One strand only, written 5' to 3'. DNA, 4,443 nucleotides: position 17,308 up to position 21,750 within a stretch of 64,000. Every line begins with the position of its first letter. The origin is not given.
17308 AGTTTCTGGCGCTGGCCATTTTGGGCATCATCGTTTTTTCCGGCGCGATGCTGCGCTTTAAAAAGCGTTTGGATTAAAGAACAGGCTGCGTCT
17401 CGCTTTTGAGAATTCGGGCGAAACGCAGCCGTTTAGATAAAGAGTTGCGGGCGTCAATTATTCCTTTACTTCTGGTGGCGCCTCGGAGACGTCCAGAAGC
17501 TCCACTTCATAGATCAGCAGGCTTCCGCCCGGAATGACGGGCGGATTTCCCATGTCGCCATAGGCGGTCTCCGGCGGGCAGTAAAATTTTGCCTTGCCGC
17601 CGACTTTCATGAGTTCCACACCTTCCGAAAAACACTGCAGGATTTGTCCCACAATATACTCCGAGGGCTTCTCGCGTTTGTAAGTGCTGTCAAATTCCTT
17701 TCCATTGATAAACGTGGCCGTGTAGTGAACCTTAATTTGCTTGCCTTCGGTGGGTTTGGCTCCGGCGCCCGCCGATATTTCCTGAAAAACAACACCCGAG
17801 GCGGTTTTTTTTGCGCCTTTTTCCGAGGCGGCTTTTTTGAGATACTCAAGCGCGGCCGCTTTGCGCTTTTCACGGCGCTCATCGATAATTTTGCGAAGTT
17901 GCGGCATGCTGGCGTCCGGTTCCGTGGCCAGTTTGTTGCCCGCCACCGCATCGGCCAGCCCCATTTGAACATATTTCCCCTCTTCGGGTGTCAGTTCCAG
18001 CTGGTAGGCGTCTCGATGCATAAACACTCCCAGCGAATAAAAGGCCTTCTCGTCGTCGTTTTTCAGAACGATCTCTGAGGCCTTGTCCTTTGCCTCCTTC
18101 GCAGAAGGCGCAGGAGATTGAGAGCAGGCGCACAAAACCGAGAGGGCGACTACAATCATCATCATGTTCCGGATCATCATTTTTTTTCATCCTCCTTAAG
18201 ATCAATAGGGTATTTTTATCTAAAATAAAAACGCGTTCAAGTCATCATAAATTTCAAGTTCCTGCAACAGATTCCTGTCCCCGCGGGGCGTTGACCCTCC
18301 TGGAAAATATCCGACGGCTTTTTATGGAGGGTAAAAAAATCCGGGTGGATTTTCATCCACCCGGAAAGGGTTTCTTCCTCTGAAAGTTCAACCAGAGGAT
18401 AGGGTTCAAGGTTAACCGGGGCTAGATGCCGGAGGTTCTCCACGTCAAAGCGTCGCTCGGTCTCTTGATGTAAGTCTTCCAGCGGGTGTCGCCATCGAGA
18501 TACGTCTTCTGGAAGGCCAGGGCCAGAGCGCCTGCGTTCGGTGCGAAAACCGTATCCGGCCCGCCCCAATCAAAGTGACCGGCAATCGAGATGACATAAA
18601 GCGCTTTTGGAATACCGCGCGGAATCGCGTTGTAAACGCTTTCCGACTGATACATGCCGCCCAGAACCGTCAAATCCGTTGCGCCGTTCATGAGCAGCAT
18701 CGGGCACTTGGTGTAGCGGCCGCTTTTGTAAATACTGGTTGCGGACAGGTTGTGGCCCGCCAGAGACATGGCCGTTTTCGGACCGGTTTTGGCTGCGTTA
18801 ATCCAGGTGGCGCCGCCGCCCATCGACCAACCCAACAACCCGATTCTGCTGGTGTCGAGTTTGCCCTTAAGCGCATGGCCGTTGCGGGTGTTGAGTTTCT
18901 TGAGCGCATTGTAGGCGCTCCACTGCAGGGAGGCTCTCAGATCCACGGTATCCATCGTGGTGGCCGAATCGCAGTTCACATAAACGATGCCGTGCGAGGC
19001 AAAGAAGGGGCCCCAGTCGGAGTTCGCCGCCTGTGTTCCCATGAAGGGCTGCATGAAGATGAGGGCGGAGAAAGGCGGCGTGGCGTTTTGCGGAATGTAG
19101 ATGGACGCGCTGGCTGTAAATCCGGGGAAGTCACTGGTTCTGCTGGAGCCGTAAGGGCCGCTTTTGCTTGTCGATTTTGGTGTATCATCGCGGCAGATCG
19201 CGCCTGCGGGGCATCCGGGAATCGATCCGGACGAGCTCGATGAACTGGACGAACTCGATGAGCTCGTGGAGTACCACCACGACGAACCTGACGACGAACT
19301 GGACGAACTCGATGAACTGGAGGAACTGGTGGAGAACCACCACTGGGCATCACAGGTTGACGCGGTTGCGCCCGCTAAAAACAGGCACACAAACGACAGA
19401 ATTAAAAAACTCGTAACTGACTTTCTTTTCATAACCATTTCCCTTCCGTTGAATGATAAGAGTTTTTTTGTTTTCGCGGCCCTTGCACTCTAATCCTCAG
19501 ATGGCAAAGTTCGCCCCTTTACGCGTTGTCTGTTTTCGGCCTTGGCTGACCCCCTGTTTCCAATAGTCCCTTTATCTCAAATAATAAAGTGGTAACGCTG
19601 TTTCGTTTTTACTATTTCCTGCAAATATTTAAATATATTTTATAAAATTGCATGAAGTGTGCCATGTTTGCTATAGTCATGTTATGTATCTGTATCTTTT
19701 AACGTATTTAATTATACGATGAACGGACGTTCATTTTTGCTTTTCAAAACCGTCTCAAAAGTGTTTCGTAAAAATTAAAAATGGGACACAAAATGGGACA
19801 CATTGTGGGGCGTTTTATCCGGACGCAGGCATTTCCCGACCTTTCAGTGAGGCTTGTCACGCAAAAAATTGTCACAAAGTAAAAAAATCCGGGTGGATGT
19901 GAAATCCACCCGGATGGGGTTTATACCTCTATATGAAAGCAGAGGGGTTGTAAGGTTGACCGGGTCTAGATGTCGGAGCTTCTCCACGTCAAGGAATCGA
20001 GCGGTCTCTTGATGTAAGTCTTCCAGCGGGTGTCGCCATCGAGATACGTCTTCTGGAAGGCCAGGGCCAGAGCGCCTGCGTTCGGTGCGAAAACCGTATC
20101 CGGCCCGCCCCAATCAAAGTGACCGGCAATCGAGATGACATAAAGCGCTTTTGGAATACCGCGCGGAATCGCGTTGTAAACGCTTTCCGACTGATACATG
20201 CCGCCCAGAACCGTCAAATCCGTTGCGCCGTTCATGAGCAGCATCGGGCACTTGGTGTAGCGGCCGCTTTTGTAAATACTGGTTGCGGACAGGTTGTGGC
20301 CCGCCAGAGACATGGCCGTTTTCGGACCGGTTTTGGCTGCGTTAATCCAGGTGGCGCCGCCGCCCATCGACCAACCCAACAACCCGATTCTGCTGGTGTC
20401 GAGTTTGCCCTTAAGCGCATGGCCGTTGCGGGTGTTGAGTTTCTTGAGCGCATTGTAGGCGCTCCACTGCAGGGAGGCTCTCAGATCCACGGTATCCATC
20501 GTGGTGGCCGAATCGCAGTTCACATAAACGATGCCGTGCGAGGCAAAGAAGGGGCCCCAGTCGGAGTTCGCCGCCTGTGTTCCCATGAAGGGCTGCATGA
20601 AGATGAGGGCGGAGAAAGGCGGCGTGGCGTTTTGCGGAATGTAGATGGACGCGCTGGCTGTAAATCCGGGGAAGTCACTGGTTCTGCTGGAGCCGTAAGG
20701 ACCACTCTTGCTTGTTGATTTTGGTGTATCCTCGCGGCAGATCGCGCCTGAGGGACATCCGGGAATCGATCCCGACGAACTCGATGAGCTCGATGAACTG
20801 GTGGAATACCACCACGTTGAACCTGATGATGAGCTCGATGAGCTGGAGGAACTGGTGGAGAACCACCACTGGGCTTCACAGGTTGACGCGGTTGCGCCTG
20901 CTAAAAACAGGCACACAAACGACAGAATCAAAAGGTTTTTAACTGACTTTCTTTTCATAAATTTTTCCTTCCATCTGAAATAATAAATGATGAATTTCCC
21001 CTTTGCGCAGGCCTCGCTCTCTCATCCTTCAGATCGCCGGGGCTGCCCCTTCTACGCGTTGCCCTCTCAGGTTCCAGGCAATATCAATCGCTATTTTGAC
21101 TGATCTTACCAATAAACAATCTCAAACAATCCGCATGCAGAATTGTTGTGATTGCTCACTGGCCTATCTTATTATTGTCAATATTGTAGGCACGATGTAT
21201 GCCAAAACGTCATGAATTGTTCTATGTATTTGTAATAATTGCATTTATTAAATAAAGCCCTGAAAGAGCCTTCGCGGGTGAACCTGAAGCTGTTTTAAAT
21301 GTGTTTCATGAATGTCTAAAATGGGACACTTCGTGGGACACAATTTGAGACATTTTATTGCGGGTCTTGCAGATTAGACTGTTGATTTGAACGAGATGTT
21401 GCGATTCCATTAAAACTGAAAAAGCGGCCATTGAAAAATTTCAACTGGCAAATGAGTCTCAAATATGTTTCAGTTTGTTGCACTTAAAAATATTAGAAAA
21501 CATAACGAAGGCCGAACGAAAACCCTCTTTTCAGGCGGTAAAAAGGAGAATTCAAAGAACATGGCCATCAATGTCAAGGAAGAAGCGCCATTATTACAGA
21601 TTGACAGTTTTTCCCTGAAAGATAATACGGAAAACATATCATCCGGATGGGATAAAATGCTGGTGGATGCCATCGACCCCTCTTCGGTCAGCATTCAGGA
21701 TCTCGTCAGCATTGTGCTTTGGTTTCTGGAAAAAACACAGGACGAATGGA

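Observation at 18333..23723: Candidate sigma-54-controlled extracellular polyester/lipid hydrolase module: twin secreted PETase-like enzymes plus a divergent GAF-PAS activator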

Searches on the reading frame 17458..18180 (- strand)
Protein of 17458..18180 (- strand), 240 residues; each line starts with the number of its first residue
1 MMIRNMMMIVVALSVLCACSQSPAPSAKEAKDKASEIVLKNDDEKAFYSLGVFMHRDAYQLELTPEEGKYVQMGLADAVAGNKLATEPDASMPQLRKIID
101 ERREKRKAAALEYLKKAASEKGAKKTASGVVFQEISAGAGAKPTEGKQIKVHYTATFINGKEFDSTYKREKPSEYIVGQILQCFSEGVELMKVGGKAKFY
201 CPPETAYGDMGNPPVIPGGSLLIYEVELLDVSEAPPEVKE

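Call 3: search_protein_families(library=pfam, proteins=[window:17458-18180:-], max_evalue=0.01)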
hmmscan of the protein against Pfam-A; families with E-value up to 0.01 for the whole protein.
window:17458-18180:- (240 aa): 2 families
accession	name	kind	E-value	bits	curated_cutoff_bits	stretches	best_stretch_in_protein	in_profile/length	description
PF00254.34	FKBP_C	-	5.4e-25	88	21.1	1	142-229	4-94/94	FKBP-type peptidyl-prolyl cis-trans isomerase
PF01346.23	FKBP_N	-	5.2e-06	27.7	22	1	44-132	2-95/97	Domain amino terminal to FKBP-type peptidyl-prolyl isomerase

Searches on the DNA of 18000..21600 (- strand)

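Call 8: search_rna_families(source=window, start=18000, end=21600, threshold=evalue, max_evalue=5, show_alignments=3)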
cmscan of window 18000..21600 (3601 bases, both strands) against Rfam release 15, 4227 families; matches with E-value up to 5: 1.
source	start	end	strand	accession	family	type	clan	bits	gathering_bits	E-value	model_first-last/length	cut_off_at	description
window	18302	18414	-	RF00514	His_leader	Cis-reg; leader;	-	20.3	49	3.7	1-126/126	no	Histidine operon leader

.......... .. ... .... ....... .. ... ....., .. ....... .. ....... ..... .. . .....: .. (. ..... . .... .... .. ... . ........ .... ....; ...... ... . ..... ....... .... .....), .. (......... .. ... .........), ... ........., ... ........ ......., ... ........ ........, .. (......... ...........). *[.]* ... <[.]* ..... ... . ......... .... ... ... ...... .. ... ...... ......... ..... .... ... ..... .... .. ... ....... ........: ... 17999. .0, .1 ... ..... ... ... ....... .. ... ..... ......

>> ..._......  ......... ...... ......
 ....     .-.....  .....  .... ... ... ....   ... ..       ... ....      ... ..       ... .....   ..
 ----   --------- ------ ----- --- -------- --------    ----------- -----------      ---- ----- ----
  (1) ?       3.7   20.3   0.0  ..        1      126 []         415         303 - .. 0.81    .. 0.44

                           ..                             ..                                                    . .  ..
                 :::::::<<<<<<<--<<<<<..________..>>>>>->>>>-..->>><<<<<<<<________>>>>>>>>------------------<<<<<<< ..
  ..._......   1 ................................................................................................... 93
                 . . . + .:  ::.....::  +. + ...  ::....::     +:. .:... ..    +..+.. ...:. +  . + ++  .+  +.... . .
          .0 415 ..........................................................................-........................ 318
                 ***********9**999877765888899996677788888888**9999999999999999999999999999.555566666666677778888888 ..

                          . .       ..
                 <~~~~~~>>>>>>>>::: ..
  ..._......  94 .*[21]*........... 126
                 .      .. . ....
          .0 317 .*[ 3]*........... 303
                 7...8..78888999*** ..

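Call 58: search_rna_families(source=L005, start=9100, end=10010, threshold=evalue, max_evalue=1)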
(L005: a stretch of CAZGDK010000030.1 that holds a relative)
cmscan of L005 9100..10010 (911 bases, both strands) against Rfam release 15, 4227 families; matches with E-value up to 1: 1.
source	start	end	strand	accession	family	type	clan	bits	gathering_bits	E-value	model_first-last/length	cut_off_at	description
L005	9657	9733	+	RF02837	anti-hemB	Gene; sRNA;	-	17.8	49.5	0.2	1-81/81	no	Burkholderia RNA 7 (anti-hemB)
